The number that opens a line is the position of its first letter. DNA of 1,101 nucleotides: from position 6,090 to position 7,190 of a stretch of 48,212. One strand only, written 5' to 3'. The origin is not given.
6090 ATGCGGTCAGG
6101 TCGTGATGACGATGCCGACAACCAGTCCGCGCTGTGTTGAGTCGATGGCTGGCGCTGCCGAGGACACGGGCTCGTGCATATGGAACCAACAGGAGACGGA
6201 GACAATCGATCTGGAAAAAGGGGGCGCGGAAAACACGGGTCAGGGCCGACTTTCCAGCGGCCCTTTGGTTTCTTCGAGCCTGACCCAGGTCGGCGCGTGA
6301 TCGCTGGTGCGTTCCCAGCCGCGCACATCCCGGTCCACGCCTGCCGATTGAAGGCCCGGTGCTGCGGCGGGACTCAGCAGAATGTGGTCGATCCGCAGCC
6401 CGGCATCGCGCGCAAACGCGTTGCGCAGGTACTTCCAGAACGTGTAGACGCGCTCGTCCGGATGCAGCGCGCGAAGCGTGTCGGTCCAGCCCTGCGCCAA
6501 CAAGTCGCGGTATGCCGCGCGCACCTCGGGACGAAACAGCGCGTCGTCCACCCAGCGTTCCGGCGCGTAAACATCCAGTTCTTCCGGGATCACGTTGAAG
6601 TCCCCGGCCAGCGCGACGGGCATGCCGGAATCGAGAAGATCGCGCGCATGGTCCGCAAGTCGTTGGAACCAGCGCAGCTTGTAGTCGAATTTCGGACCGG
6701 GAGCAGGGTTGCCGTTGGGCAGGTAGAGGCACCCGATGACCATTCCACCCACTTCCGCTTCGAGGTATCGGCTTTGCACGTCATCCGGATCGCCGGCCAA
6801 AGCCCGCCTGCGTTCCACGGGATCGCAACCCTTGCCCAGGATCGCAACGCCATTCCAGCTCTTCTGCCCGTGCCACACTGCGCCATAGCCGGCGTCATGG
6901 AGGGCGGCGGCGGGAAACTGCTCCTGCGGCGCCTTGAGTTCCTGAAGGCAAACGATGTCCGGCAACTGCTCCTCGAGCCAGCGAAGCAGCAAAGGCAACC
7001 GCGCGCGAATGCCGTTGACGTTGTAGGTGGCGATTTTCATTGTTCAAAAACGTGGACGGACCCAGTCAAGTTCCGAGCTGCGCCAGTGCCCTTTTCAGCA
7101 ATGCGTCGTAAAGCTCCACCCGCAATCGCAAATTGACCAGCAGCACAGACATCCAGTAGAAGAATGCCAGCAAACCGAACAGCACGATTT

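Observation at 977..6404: ~5-kb insert bracketed by diverged direct repeats of the xthA 3' end (fossil integrative island?)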

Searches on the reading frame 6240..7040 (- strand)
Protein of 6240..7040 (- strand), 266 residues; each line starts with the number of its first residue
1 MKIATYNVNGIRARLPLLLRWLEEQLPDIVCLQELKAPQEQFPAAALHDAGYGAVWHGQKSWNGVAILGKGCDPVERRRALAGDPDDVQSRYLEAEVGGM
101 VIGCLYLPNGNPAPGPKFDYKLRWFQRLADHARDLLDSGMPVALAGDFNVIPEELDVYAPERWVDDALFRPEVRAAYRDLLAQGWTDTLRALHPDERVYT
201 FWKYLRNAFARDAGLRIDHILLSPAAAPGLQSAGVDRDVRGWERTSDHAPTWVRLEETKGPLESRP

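Call 8: search_protein_families(library=pfam, proteins=[window:6240-7040:-], max_evalue=0.01)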
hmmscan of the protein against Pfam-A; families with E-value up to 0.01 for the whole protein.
window:6240-7040:- (266 aa): 1 family
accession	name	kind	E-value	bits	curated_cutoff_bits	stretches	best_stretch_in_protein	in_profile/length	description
PF03372.29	Exo_endo_phos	-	3.4e-25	89.5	24.5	1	4-248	1-225/225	Endonuclease/Exonuclease/phosphatase family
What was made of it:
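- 6240..7040 (-): Intact exodeoxyribonuclease III gene (xthA, 266 aa). Exo_endo_phos (call 8).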

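Call 9: find_related_loci(query=window:6240-7040:-, collection=genome_contigs, flank=10000)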
Query window:6240-7040:- (266 aa) in genome_contigs; peptide patterns used: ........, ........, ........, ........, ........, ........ (x = any residue, [..] = any of these).
600 stretches matched a pattern (row limit reached: there are more); 585 encode a relative of the query (tblastn E <= 1e-3); the best 80 are kept; 80 distinct loci.
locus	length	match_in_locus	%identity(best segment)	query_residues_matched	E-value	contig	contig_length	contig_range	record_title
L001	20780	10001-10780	74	1-260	7e-134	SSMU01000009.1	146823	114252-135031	MAG: Phenylobacterium sp. isolate LY.5 9, whole genome shotgun sequence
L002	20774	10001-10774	75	1-258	3e-131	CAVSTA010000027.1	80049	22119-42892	MAG: uncultured Alphaproteobacteria bacterium isolate MFD09603.bin.2.227 genome assembly, contig: contig_57855, whole ge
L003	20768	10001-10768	74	1-256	1e-130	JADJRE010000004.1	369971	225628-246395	MAG: Rhodospirillales bacterium isolate Fred_18-Q3-R57-64_MAXAC.378 tig00009601-10-3707340, whole genome shotgun sequenc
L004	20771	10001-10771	74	1-257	1e-130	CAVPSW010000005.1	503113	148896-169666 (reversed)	MAG: uncultured Alphaproteobacteria bacterium isolate MFD09603.bin.2.126 genome assembly, contig: contig_3695, whole gen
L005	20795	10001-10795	71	1-265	6e-129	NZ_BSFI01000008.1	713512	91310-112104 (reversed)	Hansschlegelia plantiphila strain VKM B-2347 soapdenovo_K_127_8, whole genome shotgun sequence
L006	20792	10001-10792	71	1-264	5e-129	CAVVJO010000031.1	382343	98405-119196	MAG: uncultured Alphaproteobacteria bacterium isolate MFD04780.bin.2.128 genome assembly, contig: contig_3848, whole gen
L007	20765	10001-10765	74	1-255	3e-129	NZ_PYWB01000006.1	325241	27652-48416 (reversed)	Devosia submarina strain JCM 18935 scaffold6, whole genome shotgun sequence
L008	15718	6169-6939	72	1-257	8e-129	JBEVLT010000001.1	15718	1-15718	MAG: Chitinophagaceae bacterium isolate T4R2UO_autometa_bin_0011 T4R2UO_autometa_bin_0011_k133_2396771, whole genome sho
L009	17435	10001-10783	73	1-261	6e-129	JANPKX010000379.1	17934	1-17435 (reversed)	MAG: Alphaproteobacteria bacterium isolate VAR_61_metabat_160 VAR_61_k141_80584, whole genome shotgun sequence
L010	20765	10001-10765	74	1-255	1e-128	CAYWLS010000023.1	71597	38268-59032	MAG TPA_asm: uncultured Hyphomicrobiales bacterium isolate SRP263991_co5_176 genome assembly, contig: NODE_858_length_71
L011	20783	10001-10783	74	1-260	2e-128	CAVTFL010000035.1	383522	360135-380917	MAG: uncultured Alphaproteobacteria bacterium isolate MFD00964.bin.2.214 genome assembly, contig: contig_77672, whole ge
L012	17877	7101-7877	71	1-259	7e-128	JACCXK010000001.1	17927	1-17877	MAG: Alphaproteobacteria bacterium isolate MGR_bin176 SD2897-2912_k127_4629284, whole genome shotgun sequence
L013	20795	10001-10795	69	1-265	1e-127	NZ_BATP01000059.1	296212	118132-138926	Haloferula sp. BvORR071, whole genome shotgun sequence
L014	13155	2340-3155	69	1-266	2e-127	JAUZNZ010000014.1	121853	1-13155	MAG: Bacteroidota bacterium isolate bin9(0d) AEDEMCPJ_14, whole genome shotgun sequence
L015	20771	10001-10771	71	1-257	6e-127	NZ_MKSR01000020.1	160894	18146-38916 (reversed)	MAG: Dyadobacter sp. 50-39 scnpilot_p_inoc_scaffold_185, whole genome shotgun sequence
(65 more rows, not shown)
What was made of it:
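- Tried and rejected: Genome-collection scan with XthA (call 9).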

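Call 10: find_encoding_contigs(protein=window:6240-7040:-, flank=10000, max_places=10)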
Protein window:6240-7040:- (266 aa): 23 contigs read that carry it; 10 places shown.
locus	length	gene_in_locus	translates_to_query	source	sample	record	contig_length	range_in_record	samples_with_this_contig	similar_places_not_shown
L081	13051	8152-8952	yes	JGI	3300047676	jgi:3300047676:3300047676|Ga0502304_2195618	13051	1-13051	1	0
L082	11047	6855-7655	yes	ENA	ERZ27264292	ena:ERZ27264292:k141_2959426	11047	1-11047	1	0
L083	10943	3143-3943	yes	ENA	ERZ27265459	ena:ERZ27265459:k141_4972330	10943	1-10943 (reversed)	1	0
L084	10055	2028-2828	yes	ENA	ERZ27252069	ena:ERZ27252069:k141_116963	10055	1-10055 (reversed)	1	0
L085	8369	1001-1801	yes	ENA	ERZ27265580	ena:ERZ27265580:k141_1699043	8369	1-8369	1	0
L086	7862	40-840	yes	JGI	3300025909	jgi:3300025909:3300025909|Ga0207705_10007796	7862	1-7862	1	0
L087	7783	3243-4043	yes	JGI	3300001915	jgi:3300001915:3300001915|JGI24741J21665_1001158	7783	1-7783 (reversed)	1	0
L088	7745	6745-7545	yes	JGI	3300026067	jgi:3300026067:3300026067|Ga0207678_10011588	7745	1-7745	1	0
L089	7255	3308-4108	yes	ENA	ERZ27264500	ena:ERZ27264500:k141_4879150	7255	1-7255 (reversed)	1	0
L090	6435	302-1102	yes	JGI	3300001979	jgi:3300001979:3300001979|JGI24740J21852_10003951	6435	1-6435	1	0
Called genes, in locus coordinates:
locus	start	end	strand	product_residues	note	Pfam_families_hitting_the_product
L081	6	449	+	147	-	PF00939:Na_sulph_symp (weak), PF03600:CitMHS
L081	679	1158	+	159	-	PF00080:Sod_Cu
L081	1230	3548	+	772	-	PF00933:Glyco_hydro_3, PF01915:Glyco_hydro_3_C, PF14310:Fn3-like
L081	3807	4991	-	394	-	-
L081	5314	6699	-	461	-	PF23500:DUF7133, PF01436:NHL (faint), PF22807:TrAA12, PF07995:GSDH, PF22807:TrAA12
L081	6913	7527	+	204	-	PF01872:RibD_C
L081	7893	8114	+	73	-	-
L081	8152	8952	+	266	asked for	PF03372:Exo_endo_phos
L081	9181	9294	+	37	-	-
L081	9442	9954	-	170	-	-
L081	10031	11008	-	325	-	PF08443:RimK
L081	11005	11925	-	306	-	-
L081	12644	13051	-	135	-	?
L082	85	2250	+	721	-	PF00933:Glyco_hydro_3, PF01915:Glyco_hydro_3_C, PF14310:Fn3-like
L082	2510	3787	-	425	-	-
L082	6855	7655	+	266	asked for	PF03372:Exo_endo_phos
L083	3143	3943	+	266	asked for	PF03372:Exo_endo_phos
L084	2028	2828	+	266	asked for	PF03372:Exo_endo_phos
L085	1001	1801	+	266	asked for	PF03372:Exo_endo_phos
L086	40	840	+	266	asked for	PF03372:Exo_endo_phos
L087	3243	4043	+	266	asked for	PF03372:Exo_endo_phos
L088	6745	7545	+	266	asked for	PF03372:Exo_endo_phos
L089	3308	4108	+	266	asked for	PF03372:Exo_endo_phos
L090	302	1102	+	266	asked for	PF03372:Exo_endo_phos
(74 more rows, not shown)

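Call 15: find_homologous_proteins(query=window:6240-7040:-, max_evalue=1e-60)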
Query window:6240-7040:- (266 aa): 7999 proteins with E <= 1e-60 among 8000 candidates; the best 120 are listed.
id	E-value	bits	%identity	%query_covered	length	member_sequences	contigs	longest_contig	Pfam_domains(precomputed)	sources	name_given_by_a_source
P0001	9.2e-170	581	94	100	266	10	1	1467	PF03372.30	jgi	jgi:exodeoxyribonuclease-3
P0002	9.0e-167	571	93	100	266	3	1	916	PF03372.30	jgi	jgi:exodeoxyribonuclease-3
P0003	2.8e-166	570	92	100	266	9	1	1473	PF03372.30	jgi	jgi:exodeoxyribonuclease-3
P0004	1.0e-161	555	93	97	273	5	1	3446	PF03372.30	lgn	-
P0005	1.4e-157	541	90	97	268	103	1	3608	PF03372.30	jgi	-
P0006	2.4e-157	541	87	99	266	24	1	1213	PF03372.30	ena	-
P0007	2.8e-157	540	90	96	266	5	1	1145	PF03372.30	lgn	-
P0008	6.8e-157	539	90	97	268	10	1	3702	PF03372.30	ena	-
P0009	2.0e-156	538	87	100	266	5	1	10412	PF03372.30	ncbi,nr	ncbi:MAG TPA: exodeoxyribonuclease III [Rhodanobacteraceae bacterium]|nr:exodeoxyribonuclease III [R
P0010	4.1e-156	537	89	96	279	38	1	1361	PF03372.30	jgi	jgi:exodeoxyribonuclease-3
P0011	1.3e-155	535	86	100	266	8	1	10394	PF03372.30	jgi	-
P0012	5.5e-155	533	87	98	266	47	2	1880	PF03372.30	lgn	-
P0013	5.2e-154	530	87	96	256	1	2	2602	PF03372.30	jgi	jgi:exodeoxyribonuclease-3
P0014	2.0e-152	524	87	97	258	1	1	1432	PF03372.30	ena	-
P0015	7.2e-140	483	78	97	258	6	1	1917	PF03372.30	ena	-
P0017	1.9e-138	479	80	96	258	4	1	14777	PF03372.30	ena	-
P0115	6.7e-132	457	90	81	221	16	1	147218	PF03372.30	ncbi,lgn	ncbi:MAG: exodeoxyribonuclease III [Rhodanobacteraceae bacterium]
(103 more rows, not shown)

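Call 17: find_encoding_contigs(protein=P0115, flank=10000, max_places=3)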
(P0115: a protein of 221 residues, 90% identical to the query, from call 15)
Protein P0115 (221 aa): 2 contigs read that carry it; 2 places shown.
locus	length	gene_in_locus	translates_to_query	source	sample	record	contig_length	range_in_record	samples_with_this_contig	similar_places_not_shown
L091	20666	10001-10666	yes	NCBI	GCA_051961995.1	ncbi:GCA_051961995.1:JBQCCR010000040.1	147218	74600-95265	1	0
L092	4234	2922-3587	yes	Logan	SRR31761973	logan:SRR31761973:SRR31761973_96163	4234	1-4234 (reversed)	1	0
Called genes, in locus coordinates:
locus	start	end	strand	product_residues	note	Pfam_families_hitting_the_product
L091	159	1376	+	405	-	PF11871:DUF3391, PF13487:HD_5, PF01966:HD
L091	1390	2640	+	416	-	PF00990:GGDEF, PF00563:EAL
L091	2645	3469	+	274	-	PF00106:adh_short, PF08659:KR (weak), PF13561:adh_short_C2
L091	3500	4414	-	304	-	PF24827:AstE_AspA_cat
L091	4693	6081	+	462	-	PF01979:Amidohydro_1, PF07969:Amidohydro_3 (weak)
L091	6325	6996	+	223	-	PF13462:Thioredoxin_4 (faint), PF01323:DSBA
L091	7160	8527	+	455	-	PF00326:Peptidase_S9 (faint)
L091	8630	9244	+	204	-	PF01872:RibD_C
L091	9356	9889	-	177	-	PF01872:RibD_C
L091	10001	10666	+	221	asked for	PF03372:Exo_endo_phos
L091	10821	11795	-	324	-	PF00296:Bac_luciferase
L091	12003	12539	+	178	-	-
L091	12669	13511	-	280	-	-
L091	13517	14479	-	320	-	PF14072:DndB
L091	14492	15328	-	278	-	PF02086:MethyltransfD12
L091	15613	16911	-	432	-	PF01494:FAD_binding_3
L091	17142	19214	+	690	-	PF16655:PhoD_N, PF09423:PhoD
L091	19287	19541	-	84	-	PF13560:HTH_31, PF01381:HTH_3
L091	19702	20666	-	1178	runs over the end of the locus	PF02310:B12-binding, PF03308:MeaB, PF02492:cobW (weak), PF01642:MM_CoA_mutase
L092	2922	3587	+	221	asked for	PF03372:Exo_endo_phos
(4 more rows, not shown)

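Call 18: find_encoding_contigs(protein=P0009, flank=10000, max_places=3)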
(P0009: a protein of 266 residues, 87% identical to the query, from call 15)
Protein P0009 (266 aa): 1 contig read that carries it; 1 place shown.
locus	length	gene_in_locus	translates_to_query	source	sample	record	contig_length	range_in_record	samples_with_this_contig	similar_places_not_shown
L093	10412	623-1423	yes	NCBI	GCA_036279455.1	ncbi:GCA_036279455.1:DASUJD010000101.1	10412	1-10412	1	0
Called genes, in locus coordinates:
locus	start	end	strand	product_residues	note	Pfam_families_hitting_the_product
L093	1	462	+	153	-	?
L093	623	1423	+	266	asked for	PF03372:Exo_endo_phos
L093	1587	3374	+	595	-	-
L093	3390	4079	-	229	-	PF06532:NrsF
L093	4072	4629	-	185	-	PF04542:Sigma70_r2, PF08281:Sigma70_r4_2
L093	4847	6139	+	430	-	-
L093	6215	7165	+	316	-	PF09992:NAGPA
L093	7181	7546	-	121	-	PF19661:DUF6164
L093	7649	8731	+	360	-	PF05359:DUF748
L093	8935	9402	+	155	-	PF04120:Iron_permease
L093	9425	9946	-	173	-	PF13924:Lipocalin_5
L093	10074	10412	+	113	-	PF00126:HTH_1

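Call 19: find_encoding_contigs(protein=P0011, flank=10000, max_places=3)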
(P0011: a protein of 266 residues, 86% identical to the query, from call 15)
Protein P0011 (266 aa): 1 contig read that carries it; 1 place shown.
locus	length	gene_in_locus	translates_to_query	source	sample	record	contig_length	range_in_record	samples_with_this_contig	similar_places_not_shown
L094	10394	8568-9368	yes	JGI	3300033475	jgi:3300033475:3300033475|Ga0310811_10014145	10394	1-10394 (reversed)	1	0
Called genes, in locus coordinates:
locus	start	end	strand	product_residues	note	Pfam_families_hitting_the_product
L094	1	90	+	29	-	?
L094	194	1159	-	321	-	PF01545:Cation_efflux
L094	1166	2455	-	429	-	PF01566:Nramp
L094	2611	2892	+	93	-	-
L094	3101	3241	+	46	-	-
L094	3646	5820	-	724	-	PF00884:Sulfatase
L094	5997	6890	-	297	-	PF00989:PAS, PF13188:PAS_8, PF08448:PAS_4, PF12860:PAS_7 (weak), PF13426:PAS_9, PF08447:PAS_3, PF00990:GGDEF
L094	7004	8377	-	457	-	PF23500:DUF7133, PF22807:TrAA12, PF07995:GSDH, PF22807:TrAA12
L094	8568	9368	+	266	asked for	PF03372:Exo_endo_phos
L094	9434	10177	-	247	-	PF00326:Peptidase_S9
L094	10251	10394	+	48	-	?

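Call 20: find_encoding_contigs(protein=P0017, flank=10000, max_places=3)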
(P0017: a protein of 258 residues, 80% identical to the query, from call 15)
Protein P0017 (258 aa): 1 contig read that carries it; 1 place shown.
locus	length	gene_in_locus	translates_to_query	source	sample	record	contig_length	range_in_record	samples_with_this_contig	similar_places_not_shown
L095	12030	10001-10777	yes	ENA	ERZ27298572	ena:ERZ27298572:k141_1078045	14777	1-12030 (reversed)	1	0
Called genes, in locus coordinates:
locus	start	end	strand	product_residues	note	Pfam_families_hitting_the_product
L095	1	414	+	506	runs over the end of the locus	-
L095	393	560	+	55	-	-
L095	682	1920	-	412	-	PF00083:Sugar_tr (weak), PF07690:MFS_1, PF12832:MFS_1_like (faint), PF07690:MFS_1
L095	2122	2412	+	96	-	-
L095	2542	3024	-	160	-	PF01243:PNPOx_N, PF16242:Pyrid_ox_like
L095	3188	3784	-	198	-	PF00440:TetR_N, PF16859:TetR_C_11 (weak), PF21597:TetR_C_43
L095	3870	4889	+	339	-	PF08240:ADH_N, PF00107:ADH_zinc_N, PF13602:ADH_zinc_N_2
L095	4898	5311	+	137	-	-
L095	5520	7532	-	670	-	PF05226:CHASE2, PF13487:HD_5, PF01966:HD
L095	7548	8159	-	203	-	PF00691:OmpA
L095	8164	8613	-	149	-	PF04773:FecR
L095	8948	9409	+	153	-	-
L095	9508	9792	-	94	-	-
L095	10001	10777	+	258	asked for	PF03372:Exo_endo_phos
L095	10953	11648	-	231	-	-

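Call 39: search_protein_families(library=ncbifam, proteins=[window:6240-7040:-], max_evalue=0.01)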
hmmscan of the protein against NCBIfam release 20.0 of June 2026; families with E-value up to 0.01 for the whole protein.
window:6240-7040:- (266 aa): 4 families
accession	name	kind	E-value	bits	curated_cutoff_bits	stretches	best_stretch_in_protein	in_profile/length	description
TIGR00195.1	exoDNase_III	equivalog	1.8e-71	240.7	182.55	1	1-254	1-253/254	exodeoxyribonuclease III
TIGR00633.1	xth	equivalog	1.2e-68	231.4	99.05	1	1-255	1-254/255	exodeoxyribonuclease III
NF008733.0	PRK11756.1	equivalog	1.7e-49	168.4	280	1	1-256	1-268/269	exodeoxyribonuclease III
NF010489.0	PRK13911.1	equivalog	1.4e-24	87.2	503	1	1-251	1-245/250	exodeoxyribonuclease III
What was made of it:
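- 6240..7040 (-): TIGR00195 241 bits and TIGR00633 231 bits, both above cut-off (call 39).
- Checked: The right copy covers the last 51 codons, the stop and 11 bp of the intact xthA. xthA is 6240-7040 on the minus strand, 266 aa, and scores 241 bits on TIGR00195, above its cut-off (calls 8, 39).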

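Call 44: find_encoding_contigs(protein=P0004, flank=10000, max_places=3)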
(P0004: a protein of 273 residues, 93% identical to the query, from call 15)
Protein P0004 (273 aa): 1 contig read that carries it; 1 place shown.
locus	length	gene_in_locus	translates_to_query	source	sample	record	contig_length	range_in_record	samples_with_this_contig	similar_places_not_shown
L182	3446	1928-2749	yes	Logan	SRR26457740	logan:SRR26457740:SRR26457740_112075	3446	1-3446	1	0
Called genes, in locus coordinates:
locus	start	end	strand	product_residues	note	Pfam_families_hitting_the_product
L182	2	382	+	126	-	?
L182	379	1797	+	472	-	PF03703:bPH_2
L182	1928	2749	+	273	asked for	PF03372:Exo_endo_phos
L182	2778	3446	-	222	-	?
